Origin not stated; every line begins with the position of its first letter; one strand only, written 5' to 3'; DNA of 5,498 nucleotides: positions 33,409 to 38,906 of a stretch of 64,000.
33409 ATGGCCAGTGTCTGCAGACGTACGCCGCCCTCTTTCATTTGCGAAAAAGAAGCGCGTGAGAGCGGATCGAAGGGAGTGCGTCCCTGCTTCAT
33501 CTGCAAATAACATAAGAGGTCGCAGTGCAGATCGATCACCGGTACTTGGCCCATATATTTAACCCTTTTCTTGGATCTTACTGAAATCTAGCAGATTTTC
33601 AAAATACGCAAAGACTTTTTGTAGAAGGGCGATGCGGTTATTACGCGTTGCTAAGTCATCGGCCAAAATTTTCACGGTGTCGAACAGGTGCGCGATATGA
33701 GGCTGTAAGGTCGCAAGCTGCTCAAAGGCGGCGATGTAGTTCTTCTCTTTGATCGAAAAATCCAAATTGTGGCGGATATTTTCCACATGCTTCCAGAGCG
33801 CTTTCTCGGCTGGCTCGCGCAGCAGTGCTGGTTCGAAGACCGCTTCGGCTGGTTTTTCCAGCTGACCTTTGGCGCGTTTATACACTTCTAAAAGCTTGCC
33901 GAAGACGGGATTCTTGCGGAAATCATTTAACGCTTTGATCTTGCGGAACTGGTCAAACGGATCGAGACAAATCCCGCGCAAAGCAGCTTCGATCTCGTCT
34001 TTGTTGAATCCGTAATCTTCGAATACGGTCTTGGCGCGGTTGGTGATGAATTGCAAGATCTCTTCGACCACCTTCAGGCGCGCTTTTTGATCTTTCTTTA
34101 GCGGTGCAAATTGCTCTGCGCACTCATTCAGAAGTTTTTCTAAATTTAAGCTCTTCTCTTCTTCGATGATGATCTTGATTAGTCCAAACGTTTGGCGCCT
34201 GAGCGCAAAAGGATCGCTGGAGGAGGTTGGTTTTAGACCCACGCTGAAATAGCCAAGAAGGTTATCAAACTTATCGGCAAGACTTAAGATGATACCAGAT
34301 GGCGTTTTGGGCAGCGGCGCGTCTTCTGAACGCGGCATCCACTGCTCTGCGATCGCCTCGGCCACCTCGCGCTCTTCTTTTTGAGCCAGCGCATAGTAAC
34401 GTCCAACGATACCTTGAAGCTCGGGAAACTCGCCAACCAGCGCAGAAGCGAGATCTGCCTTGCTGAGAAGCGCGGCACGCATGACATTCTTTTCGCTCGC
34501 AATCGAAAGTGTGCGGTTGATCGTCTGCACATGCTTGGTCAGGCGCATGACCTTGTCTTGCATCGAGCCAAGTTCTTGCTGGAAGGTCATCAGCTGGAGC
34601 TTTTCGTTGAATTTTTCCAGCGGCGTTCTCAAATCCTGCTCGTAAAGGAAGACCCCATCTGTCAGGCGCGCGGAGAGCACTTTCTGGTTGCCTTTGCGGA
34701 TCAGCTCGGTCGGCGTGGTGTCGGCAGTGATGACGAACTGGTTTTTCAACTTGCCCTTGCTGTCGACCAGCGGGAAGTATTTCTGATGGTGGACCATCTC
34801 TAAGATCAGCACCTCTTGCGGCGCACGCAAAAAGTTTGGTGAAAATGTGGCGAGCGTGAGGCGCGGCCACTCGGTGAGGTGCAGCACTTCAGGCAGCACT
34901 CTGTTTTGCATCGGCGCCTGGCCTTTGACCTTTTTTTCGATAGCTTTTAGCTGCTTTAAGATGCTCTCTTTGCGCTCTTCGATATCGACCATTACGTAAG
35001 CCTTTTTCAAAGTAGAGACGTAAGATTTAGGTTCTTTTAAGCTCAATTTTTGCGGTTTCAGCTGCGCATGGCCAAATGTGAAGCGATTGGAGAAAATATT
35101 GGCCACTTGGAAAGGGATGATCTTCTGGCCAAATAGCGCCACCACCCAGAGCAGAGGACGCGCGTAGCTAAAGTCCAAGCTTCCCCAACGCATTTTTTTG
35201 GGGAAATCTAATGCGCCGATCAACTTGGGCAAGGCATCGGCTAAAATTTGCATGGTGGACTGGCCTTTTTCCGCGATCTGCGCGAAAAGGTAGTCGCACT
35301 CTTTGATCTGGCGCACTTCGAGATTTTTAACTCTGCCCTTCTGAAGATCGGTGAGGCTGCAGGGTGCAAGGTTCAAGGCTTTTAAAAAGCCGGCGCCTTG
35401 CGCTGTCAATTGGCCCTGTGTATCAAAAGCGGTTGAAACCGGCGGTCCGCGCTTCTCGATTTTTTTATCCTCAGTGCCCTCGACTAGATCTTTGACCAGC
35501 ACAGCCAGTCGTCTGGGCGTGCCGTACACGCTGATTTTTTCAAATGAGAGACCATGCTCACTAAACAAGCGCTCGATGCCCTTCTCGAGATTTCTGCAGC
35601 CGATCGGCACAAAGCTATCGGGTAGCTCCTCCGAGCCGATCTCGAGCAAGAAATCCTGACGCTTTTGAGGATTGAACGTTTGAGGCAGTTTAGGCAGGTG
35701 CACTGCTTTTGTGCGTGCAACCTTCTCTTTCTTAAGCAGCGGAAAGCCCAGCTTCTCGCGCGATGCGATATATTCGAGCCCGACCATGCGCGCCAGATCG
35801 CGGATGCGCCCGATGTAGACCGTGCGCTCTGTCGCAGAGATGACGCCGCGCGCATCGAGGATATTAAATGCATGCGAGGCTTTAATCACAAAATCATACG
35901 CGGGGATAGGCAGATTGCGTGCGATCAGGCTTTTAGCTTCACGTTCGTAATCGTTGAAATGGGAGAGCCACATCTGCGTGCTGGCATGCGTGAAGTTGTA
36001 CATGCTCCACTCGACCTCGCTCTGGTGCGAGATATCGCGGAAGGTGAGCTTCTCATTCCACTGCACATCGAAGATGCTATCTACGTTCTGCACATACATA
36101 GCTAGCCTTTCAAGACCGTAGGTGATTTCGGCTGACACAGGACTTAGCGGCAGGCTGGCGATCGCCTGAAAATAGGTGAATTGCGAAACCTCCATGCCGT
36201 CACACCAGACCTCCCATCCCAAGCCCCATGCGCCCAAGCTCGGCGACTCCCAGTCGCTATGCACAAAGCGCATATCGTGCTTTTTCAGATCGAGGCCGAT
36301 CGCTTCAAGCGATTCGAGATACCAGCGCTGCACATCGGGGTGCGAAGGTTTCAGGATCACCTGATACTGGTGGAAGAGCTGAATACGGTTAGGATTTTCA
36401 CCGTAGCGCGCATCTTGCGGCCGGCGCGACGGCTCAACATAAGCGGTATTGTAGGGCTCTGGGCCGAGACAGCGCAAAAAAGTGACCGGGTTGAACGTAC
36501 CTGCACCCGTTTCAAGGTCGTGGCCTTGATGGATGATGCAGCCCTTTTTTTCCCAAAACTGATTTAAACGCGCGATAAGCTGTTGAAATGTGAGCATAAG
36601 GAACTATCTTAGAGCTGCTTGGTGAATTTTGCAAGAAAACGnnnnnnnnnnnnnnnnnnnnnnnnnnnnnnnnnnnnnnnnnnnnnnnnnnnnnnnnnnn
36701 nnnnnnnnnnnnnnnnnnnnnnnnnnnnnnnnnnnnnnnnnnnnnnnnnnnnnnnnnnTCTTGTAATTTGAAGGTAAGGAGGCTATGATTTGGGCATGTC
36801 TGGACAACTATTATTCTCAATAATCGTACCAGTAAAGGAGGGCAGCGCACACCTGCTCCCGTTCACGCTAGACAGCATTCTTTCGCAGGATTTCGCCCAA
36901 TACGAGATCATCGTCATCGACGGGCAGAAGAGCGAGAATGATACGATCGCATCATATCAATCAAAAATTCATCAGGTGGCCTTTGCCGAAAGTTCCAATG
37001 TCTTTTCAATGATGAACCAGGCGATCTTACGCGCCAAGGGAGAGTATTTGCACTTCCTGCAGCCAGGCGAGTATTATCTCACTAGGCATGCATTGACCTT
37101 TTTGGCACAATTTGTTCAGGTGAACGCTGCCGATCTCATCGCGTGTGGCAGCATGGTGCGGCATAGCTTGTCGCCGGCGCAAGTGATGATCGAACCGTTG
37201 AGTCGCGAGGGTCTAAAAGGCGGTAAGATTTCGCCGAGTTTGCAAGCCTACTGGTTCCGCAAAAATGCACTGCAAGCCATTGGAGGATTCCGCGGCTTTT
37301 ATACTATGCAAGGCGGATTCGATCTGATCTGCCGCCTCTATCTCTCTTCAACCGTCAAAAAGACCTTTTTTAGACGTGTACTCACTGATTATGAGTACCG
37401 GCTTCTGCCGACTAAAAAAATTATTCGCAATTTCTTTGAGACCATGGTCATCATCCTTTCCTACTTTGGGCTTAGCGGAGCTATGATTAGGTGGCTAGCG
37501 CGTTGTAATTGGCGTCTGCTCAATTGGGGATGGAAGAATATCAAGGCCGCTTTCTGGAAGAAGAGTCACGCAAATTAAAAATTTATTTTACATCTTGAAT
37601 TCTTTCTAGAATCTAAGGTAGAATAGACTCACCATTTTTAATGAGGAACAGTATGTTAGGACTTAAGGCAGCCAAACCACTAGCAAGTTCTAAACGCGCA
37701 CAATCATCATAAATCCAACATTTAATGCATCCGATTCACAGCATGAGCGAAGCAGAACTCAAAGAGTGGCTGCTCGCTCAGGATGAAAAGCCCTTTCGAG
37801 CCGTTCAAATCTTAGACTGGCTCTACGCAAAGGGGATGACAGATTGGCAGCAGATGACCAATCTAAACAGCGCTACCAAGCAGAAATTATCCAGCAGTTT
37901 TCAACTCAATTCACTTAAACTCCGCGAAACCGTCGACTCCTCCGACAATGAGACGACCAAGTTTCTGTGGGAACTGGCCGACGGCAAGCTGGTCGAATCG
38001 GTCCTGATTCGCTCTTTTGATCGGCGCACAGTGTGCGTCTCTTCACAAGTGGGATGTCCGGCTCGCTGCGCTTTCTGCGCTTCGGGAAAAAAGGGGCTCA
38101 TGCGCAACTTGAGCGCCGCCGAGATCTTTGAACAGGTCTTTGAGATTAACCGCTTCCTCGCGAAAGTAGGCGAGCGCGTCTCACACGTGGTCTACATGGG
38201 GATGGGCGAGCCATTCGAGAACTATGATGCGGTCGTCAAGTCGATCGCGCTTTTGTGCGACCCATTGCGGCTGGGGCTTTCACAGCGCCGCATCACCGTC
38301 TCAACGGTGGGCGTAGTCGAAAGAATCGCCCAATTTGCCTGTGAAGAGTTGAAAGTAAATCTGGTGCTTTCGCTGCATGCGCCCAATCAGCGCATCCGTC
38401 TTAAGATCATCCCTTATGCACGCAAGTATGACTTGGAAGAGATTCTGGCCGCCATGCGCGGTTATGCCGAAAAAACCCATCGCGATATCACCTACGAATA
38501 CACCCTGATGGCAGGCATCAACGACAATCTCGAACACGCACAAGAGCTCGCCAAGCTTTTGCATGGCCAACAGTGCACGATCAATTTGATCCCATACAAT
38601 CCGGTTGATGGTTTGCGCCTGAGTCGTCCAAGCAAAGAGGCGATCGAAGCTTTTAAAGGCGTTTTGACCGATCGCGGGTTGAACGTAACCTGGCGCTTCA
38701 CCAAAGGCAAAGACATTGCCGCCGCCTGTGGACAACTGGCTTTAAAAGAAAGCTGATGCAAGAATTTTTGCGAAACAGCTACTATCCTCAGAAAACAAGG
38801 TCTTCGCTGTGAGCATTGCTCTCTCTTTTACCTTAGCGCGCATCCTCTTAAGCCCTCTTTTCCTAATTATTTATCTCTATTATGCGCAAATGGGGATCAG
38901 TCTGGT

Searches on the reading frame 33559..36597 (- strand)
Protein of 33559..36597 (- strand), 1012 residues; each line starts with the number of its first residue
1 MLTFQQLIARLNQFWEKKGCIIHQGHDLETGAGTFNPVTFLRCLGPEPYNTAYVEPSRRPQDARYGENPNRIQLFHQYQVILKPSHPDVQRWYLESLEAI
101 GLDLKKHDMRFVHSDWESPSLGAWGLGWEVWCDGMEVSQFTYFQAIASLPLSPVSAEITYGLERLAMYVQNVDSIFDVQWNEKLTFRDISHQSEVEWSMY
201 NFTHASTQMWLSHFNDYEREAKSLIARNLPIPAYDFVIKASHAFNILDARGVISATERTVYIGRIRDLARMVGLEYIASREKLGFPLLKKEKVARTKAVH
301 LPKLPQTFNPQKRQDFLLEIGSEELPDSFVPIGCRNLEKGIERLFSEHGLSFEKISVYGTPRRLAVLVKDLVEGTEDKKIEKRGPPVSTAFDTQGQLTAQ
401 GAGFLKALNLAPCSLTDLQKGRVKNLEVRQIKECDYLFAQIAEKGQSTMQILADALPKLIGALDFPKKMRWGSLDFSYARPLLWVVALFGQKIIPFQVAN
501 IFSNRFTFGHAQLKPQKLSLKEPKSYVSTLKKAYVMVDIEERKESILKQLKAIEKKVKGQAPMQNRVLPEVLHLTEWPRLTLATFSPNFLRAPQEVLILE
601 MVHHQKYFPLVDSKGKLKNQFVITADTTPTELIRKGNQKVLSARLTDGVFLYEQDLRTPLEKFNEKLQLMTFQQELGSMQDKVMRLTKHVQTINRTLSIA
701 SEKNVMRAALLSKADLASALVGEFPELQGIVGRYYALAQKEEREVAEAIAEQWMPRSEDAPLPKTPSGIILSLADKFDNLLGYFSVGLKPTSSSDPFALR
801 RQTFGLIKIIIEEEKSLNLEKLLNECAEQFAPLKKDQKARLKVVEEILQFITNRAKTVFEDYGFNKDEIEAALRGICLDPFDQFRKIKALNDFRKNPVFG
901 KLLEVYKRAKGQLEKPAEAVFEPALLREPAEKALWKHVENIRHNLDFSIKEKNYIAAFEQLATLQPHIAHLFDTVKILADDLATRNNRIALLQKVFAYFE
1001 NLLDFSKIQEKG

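Call 34: search_protein_families(library=ncbifam, proteins=[window:33559-36597:-], max_evalue=1e-20)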
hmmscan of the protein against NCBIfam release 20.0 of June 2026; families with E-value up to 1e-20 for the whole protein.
window:33559-36597:- (1012 aa): 4 families
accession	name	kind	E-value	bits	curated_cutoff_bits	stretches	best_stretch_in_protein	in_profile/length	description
NF011499.0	PRK14908.1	equivalog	0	1246.1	1244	1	1-1009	4-997/998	glycine--tRNA ligase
TIGR00211.2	glyS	equivalog_domain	1.9e-220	733.9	300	1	315-1008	1-684/684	glycine--tRNA ligase subunit beta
NF006827.1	PRK09348.1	equivalog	2.4e-133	443.7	369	1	3-277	1-275/276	glycine--tRNA ligase subunit alpha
TIGR00388.1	glyQ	equivalog_domain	3.2e-131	436.9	361.45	1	3-290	2-293/293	glycine--tRNA ligase subunit alpha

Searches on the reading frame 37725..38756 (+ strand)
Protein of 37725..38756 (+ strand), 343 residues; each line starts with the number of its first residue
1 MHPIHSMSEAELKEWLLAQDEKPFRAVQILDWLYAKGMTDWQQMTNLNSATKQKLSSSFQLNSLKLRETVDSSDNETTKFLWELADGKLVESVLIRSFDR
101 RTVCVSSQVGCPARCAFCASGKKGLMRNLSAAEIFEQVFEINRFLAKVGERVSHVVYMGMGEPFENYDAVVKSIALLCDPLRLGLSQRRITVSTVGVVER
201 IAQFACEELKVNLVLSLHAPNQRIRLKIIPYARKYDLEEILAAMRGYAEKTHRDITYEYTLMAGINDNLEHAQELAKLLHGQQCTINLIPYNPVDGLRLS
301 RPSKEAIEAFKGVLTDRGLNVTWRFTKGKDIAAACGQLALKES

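Call 34: search_protein_families(library=ncbifam, proteins=[window:37725-38756:+], max_evalue=1e-20)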
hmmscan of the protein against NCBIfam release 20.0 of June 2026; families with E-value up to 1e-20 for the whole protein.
window:37725-38756:+ (343 aa): 8 families
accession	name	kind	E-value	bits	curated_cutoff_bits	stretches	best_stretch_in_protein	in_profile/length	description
TIGR00048.1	rRNA_mod_RlmN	equivalog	2.1e-121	405.2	290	1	4-340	9-344/355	dual-specificity RNA methyltransferase RlmN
NF011031.0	PRK14461.1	equivalog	1e-93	314.3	601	1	5-341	11-364/372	ribosomal RNA large subunit methyltransferase N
NF008396.0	PRK11194.1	equivalog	5e-88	295.5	633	1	7-339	18-354/379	dual-specificity RNA methyltransferase RlmN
NF000424.4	CfrAB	exception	4.4e-67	226.8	530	1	12-339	7-337/338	Cfr family 23S rRNA (adenine(2503)-C(8))-methyltransferase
TIGR04432.1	rSAM_Cfr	equivalog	9.5e-66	222.4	550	1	11-339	8-339/341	Cfr family 23S rRNA (adenine(2503)-C(8))-methyltransferase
NF011034.0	PRK14464.1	equivalog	1.1e-65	221.7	422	1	12-339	6-327/348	RNA methyltransferase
NF011024.0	PRK14453.1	equivalog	2.6e-64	217.7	468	1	11-339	10-341/348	23S rRNA (adenine(2503)-C(8))-methyltransferase Cfr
NF011040.0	PRK14470.1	equivalog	1e-59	202.8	441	1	28-341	25-334/338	ribosomal RNA large subunit methyltransferase N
